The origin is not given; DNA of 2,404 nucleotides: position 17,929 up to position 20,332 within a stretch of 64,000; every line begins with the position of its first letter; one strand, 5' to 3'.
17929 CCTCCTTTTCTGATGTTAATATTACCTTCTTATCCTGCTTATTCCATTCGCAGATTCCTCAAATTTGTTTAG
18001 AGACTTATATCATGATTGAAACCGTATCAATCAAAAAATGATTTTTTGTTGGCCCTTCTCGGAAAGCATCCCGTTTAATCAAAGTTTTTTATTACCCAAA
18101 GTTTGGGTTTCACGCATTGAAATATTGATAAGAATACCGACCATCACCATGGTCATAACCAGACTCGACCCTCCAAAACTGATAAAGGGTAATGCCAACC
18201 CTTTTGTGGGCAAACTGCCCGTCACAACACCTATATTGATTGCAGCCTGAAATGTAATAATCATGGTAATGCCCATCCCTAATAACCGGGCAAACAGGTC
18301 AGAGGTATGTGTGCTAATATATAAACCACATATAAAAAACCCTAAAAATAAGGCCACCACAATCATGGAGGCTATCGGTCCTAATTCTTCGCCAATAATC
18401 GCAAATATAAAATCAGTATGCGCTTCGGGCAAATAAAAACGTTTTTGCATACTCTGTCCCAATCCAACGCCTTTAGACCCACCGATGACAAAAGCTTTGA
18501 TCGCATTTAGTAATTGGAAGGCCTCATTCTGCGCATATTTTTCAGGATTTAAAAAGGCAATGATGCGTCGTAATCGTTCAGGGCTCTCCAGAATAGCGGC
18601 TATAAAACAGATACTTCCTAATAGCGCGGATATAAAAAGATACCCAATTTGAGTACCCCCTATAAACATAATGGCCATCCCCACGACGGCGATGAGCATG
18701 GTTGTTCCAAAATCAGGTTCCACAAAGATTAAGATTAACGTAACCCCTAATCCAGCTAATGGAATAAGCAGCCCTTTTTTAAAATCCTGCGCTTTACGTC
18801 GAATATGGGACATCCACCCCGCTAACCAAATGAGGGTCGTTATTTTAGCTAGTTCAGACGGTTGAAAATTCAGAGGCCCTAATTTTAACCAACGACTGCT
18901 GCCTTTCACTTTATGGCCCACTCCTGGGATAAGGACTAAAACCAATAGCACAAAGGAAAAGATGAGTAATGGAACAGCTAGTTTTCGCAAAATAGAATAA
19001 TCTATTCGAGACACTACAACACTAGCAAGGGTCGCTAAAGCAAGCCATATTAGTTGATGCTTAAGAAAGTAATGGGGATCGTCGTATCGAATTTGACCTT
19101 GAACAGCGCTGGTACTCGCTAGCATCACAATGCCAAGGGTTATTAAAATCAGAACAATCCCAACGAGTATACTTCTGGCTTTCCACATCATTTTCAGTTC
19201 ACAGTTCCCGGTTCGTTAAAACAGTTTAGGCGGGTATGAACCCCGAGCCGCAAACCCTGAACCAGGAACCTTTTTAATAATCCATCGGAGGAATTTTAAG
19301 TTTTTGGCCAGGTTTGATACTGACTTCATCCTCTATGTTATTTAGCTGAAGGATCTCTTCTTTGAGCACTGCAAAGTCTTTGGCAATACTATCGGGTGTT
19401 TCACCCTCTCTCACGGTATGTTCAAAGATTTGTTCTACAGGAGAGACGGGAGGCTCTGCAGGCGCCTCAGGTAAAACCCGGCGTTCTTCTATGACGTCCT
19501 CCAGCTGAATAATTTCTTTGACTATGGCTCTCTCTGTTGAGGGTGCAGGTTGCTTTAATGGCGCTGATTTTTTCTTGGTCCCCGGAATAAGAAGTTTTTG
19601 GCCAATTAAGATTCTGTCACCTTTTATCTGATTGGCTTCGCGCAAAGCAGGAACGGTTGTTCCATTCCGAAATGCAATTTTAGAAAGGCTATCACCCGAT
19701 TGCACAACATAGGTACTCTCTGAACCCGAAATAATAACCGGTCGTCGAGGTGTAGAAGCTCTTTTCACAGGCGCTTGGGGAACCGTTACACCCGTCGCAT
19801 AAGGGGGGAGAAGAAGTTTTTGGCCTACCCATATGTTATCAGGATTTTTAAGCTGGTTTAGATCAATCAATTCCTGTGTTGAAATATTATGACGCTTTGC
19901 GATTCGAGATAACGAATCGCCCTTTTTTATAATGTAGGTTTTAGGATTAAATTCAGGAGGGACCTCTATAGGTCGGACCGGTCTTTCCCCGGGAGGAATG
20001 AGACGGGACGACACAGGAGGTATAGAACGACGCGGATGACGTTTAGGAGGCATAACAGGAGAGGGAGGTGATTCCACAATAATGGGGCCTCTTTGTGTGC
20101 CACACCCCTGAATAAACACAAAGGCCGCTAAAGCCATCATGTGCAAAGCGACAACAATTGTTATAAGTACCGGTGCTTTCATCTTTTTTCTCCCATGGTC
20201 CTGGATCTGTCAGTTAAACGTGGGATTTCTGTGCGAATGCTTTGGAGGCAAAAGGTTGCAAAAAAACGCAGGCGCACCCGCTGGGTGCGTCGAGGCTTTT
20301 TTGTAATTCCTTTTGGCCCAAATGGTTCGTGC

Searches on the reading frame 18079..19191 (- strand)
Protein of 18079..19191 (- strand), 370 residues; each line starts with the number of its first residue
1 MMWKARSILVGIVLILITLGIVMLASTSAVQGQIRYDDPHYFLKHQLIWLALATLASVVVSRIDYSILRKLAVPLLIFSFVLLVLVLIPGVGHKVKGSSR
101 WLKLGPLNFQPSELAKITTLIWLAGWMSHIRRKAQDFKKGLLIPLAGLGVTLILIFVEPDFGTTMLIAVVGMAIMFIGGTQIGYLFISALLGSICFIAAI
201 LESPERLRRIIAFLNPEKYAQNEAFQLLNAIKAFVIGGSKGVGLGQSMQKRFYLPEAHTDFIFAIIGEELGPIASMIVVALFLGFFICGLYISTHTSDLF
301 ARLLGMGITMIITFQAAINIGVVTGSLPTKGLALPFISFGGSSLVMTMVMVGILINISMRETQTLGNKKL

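Call 9: search_protein_families(library=pfam, proteins=[window:18079-19191:-])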
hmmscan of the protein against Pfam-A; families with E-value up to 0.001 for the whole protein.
window:18079-19191:- (370 aa): 1 family
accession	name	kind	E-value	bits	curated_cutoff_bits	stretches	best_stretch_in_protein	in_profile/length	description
PF01098.24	FTSW_RODA_SPOVE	-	5.4e-97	325.4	26.4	1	9-362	4-355/356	Cell cycle protein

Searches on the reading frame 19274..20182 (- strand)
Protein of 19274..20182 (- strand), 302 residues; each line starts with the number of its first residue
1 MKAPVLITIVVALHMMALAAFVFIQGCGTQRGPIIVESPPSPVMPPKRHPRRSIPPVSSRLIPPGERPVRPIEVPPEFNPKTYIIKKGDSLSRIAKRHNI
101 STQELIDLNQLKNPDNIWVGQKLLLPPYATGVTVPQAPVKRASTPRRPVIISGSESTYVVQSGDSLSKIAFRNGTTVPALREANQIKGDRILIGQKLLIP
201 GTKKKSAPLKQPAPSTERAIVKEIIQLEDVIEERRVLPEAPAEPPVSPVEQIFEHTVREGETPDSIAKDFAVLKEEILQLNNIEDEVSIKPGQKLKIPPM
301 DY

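Call 9: search_protein_families(library=pfam, proteins=[window:19274-20182:-])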
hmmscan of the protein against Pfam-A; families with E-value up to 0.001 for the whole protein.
window:19274-20182:- (302 aa): 6 families
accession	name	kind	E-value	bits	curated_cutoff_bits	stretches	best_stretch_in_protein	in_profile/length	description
PF01476.26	LysM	-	9.6e-48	160.3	20.9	3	83-126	1-43/43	LysM domain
PF23473.1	LysM3_LYK4_5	-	8e-19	67.9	29.3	2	82-124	4-45/48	LYK4/5 LysM3 domain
PF23472.1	LysM2_CERK1_LYK3_4_5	-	1.1e-09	38.4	27.4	0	155-200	5-54/56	LYK3/4/5 LysM2 domain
PF23446.1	LysM1_NFP_LYK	-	3.4e-08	34.7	36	0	262-298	17-54/60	NFP/LYK LysM1 domain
PF23577.1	LysM_RLK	-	9.5e-08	32.4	27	0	82-106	2-25/44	LysM domain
PF23462.1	LysM3_NFP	-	0.00095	20.1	28.1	0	82-113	4-35/48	NFP LysM3 domain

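Call 17: find_encoding_contigs(protein=window:19274-20182:-, flank=10000, max_places=10)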
Protein window:19274-20182:- (302 aa): 11 contigs read that carry it; 4 places shown.
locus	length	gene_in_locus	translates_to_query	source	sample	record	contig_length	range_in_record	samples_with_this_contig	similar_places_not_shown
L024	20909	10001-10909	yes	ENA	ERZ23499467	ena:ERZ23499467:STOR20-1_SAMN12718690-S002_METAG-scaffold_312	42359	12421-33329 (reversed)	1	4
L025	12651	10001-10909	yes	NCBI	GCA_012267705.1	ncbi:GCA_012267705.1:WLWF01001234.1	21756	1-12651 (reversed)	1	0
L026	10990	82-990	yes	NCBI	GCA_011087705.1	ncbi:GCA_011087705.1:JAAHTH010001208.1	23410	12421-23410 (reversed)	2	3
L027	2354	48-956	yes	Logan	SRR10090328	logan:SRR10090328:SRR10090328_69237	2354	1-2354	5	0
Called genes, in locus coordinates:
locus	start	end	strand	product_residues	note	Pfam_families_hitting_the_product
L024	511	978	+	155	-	PF02381:MraZ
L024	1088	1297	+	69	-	-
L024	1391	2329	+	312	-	PF01795:Methyltransf_5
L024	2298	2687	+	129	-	-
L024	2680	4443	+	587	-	PF03717:PBP_dimer, PF00905:Transpeptidase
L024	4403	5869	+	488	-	PF01225:Mur_ligase, PF08245:Mur_ligase_M, PF02875:Mur_ligase_C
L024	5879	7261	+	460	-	PF01225:Mur_ligase (weak), PF08245:Mur_ligase_M, PF02875:Mur_ligase_C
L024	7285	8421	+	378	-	PF10555:MraY_sig1 (weak), PF00953:Glycos_transf_4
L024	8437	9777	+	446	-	PF08245:Mur_ligase_M, PF02875:Mur_ligase_C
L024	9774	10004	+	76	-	-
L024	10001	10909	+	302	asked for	PF01476:LysM, PF23446:LysM1_NFP_LYK (faint), PF23472:LysM2_CERK1_LYK3_4_5 (faint), PF23473:LysM3_LYK4_5 (weak), PF23577:LysM_RLK (faint), PF01476:LysM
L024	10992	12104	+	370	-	PF01098:FTSW_RODA_SPOVE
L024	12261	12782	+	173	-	PF05128:DUF697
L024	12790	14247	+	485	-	PF00501:AMP-binding, PF13193:AMP-binding_C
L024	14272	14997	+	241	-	PF00106:adh_short, PF08659:KR, PF13561:adh_short_C2, PF23441:SDR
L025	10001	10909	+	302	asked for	PF01476:LysM, PF23446:LysM1_NFP_LYK (faint), PF23472:LysM2_CERK1_LYK3_4_5 (faint), PF23473:LysM3_LYK4_5 (weak), PF23577:LysM_RLK (faint), PF01476:LysM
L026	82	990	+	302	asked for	PF01476:LysM, PF23446:LysM1_NFP_LYK (faint), PF23472:LysM2_CERK1_LYK3_4_5 (faint), PF23473:LysM3_LYK4_5 (weak), PF23577:LysM_RLK (faint), PF01476:LysM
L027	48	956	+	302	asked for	PF01476:LysM, PF23446:LysM1_NFP_LYK (faint), PF23472:LysM2_CERK1_LYK3_4_5 (faint), PF23473:LysM3_LYK4_5 (weak), PF23577:LysM_RLK (faint), PF01476:LysM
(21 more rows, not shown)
